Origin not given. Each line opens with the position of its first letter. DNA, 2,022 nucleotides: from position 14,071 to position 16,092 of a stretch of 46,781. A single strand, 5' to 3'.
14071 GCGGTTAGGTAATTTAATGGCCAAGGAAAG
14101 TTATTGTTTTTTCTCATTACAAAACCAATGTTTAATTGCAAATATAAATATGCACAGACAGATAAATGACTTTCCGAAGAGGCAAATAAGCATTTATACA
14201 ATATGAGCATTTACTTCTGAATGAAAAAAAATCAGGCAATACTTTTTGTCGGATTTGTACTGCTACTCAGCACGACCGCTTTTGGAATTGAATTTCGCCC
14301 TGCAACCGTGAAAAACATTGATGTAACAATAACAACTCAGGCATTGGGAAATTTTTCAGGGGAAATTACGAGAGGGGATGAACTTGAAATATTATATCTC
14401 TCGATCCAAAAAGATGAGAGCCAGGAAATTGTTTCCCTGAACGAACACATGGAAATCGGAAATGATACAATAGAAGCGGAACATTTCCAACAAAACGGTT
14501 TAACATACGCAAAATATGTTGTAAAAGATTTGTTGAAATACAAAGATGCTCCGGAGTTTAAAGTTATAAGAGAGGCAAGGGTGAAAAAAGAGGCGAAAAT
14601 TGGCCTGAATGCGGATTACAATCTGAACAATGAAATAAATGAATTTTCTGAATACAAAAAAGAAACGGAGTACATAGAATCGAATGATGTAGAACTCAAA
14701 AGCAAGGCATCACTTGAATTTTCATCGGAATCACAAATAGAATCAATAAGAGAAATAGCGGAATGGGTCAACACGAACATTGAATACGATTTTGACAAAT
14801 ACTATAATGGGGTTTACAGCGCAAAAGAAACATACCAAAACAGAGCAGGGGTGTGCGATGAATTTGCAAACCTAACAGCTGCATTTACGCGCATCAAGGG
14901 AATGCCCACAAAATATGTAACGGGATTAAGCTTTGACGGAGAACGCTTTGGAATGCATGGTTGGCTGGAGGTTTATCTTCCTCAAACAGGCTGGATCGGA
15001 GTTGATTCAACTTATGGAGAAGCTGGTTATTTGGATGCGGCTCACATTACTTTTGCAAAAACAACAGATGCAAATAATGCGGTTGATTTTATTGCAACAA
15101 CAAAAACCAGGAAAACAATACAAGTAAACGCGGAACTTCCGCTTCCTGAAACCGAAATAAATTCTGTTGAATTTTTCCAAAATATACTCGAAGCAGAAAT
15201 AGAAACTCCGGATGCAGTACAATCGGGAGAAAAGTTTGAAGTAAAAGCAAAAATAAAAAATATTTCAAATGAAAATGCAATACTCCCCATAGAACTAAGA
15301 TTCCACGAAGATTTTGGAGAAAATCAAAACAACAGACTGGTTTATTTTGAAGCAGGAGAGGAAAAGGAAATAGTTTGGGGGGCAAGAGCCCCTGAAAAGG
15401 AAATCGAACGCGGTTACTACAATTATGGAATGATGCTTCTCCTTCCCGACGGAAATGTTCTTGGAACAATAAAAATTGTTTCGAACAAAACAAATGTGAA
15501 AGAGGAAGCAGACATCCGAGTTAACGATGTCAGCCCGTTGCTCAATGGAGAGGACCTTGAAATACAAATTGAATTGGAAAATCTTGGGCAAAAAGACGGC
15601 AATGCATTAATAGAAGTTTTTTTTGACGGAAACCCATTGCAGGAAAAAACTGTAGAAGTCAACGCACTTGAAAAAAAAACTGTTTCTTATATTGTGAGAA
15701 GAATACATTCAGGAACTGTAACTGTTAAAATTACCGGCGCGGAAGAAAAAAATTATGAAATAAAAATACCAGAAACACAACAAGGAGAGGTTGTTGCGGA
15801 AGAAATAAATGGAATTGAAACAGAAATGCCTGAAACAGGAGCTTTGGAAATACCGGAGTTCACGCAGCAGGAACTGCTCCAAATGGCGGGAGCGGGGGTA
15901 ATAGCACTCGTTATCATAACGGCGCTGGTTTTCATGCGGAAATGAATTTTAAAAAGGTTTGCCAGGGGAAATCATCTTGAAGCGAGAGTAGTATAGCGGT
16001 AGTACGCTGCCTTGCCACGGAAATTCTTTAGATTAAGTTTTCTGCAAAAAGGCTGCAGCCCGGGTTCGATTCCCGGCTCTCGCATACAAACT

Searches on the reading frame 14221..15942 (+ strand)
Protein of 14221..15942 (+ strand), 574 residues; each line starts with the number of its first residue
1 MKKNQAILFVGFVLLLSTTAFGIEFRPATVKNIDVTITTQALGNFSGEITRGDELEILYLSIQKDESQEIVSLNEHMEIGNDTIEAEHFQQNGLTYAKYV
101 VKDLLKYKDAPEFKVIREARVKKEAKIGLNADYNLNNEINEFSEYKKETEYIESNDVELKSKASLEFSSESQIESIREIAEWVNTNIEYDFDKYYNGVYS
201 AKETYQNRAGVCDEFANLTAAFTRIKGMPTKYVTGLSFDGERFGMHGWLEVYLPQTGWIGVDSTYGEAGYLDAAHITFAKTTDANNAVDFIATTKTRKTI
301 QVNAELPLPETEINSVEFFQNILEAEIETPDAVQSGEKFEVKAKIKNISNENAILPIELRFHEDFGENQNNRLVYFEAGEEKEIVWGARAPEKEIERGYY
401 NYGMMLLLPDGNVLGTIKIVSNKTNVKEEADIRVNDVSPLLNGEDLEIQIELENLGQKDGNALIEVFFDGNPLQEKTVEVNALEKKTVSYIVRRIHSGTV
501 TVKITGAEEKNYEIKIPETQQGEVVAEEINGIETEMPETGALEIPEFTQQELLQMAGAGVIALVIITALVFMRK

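Call 28: search_protein_families(library=pfam, proteins=[window:14221-15942:+], max_evalue=0.001)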
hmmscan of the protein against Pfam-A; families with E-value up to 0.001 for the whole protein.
window:14221-15942:+ (574 aa): 3 families
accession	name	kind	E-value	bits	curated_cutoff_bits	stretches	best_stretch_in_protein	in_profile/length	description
PF01841.26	Transglut_core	-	1.6e-21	77.1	23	1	170-262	12-107/108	Transglutaminase-like superfamily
PF04473.18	DUF553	-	7.6e-11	42.1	20.5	1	164-246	7-97/140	Transglutaminase-like domain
PF07705.17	CARDB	-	0.00038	21.1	22.7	0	437-505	12-82/101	CARDB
